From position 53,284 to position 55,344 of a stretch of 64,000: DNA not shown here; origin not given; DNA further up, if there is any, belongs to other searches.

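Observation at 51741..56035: Family of hairpins with invariant loop ATGGCTC and covarying stems, paired with intrinsic terminators, interspersed among three tandem MrpA/NuoL-like paralogs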

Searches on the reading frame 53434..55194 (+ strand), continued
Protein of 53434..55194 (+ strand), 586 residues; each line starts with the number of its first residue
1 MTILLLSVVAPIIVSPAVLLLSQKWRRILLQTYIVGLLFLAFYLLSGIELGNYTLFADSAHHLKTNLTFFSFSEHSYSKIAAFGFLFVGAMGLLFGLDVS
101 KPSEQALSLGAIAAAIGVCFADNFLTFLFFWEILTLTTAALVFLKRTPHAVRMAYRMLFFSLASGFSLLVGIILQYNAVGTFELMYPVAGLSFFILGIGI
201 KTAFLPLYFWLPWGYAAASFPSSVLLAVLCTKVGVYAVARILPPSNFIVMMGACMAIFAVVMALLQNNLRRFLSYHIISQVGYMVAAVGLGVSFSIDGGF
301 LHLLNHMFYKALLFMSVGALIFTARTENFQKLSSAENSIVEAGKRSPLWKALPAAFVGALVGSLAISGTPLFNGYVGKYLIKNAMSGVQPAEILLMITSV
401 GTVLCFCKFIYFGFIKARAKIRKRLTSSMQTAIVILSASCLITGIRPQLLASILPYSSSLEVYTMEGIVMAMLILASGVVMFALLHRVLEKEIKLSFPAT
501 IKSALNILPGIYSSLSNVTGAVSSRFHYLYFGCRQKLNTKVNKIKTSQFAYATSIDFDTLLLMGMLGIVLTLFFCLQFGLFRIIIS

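Call 24: find_encoding_contigs(protein=P0017, flank=10000, max_places=2)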
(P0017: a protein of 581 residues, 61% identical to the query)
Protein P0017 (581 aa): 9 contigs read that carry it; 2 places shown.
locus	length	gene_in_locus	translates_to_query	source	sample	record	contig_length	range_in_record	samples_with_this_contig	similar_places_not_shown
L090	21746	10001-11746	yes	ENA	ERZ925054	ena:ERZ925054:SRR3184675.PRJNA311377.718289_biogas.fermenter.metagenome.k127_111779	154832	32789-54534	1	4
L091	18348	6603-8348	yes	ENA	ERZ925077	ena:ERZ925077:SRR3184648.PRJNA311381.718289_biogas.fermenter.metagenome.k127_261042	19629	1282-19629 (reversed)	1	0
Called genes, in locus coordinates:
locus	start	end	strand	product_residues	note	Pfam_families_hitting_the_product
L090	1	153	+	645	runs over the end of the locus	PF06480:FtsH_ext, PF00004:AAA, PF07728:AAA_5 (faint), PF17862:AAA_lid_3, PF01434:Peptidase_M41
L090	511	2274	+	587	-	PF01268:FTHFS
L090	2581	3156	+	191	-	PF07155:ECF-ribofla_trS, PF12822:ECF_trnsprt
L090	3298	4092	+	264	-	PF03309:Pan_kinase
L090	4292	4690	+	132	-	PF04039:MnhB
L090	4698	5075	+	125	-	PF00420:Oxidored_q2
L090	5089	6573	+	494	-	PF00361:Proton_antipo_M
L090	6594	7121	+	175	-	PF01899:MNHE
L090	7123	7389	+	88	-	PF04066:MrpF_PhaF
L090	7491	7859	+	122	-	PF03334:PhaG_MnhG_YufB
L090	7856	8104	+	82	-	PF13244:MbhD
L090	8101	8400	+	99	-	PF20501:MbhE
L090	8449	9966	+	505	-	PF00361:Proton_antipo_M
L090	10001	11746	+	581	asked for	PF00361:Proton_antipo_M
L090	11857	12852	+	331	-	PF03186:CobD_Cbib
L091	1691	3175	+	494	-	PF00361:Proton_antipo_M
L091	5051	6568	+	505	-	PF00361:Proton_antipo_M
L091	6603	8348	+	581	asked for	PF00361:Proton_antipo_M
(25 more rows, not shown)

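Call 25: find_encoding_contigs(protein=P0013, flank=10000, max_places=2)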
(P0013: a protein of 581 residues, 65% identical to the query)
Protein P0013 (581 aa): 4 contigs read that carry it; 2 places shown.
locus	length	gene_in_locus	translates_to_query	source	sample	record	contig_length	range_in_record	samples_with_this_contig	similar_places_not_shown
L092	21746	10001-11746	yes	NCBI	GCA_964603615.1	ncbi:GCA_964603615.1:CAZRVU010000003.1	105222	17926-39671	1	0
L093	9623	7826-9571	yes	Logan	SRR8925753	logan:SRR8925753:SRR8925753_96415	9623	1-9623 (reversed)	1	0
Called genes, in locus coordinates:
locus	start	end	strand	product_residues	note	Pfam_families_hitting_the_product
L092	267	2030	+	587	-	PF01268:FTHFS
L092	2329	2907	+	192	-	PF07155:ECF-ribofla_trS, PF12822:ECF_trnsprt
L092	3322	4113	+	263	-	PF03309:Pan_kinase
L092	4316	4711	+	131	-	PF04039:MnhB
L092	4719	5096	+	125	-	PF00420:Oxidored_q2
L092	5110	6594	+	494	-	PF00361:Proton_antipo_M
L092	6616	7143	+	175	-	PF01899:MNHE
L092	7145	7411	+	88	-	PF04066:MrpF_PhaF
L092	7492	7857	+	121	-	PF03334:PhaG_MnhG_YufB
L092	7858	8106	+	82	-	PF13244:MbhD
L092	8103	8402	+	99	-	PF20501:MbhE (weak)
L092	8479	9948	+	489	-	PF00361:Proton_antipo_M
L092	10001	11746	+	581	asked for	PF00361:Proton_antipo_M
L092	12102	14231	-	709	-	PF00361:Proton_antipo_M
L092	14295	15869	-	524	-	PF00662:Proton_antipo_N (weak), PF00361:Proton_antipo_M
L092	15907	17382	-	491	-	PF00361:Proton_antipo_M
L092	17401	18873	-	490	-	PF00662:Proton_antipo_N (weak), PF00361:Proton_antipo_M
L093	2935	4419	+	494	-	PF00361:Proton_antipo_M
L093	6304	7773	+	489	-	PF00361:Proton_antipo_M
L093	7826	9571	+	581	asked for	PF00361:Proton_antipo_M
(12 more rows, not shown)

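Call 56: search_protein_families(library=ncbifam, proteins=[window:53434-55194:+], max_evalue=0.00001)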
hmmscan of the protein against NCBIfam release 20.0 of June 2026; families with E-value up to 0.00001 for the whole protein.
window:53434-55194:+ (586 aa): 60 families (the best 25 are shown)
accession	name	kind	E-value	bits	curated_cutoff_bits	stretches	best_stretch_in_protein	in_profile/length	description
NF009310.0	PRK12668.1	equivalog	2.1e-104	350.4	564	1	8-496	6-483/584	Na(+)/H(+) antiporter subunit D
NF006419.0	PRK08668.1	equivalog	8.4e-37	127.2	617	1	4-454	4-474/613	NADH dehydrogenase subunit M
NF004920.0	PRK06277.1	equivalog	6.3e-34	117.6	578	2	225-454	245-468/478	energy conserving hydrogenase EhbF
NF006240.0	PRK08376.1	subfamily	2.8e-32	112.3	662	1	112-454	131-499/521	putative monovalent cation/H+ antiporter subunit D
NF006241.0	PRK08377.1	equivalog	3.7e-32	112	645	1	115-459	121-475/494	NADH dehydrogenase subunit N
NF009307.0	PRK12664.1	equivalog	7.2e-31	107.7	417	1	64-572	23-525/527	putative monovalent cation/H+ antiporter subunit D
NF009287.0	PRK12647.1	equivalog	3.1e-29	102.1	937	1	112-466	117-486/773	putative monovalent cation/H+ antiporter subunit A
NF005561.0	PRK07234.1-1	equivalog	8.6e-29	100.7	718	1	109-420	120-445/569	putative monovalent cation/H+ antiporter subunit D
NF005086.0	PRK06521.1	equivalog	2.5e-28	98.9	667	1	111-465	122-511/669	hydrogenase 4 subunit B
NF005097.0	PRK06525.1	equivalog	5.1e-28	98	430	1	112-442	124-470/480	hydrogenase 4 subunit D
NF009288.0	PRK12648.1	equivalog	5.6e-28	97.5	1104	1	112-456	117-480/954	monovalent cation/H+ antiporter subunit A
NF009284.0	PRK12644.1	equivalog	3.2e-27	95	962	1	108-462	111-487/975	Na+/H+ antiporter subunit A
NF005140.0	PRK06589.1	equivalog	1.7e-26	93.1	470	1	112-442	126-473/489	putative monovalent cation/H+ antiporter subunit D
NF006237.0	PRK08375.1-2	equivalog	9e-26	91.1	597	1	86-484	80-467/497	putative monovalent cation/H+ antiporter subunit D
TIGR01974.1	NDH_I_L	subfamily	2.1e-25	89.7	407.5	1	114-448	125-480/630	NADH-quinone oxidoreductase subunit L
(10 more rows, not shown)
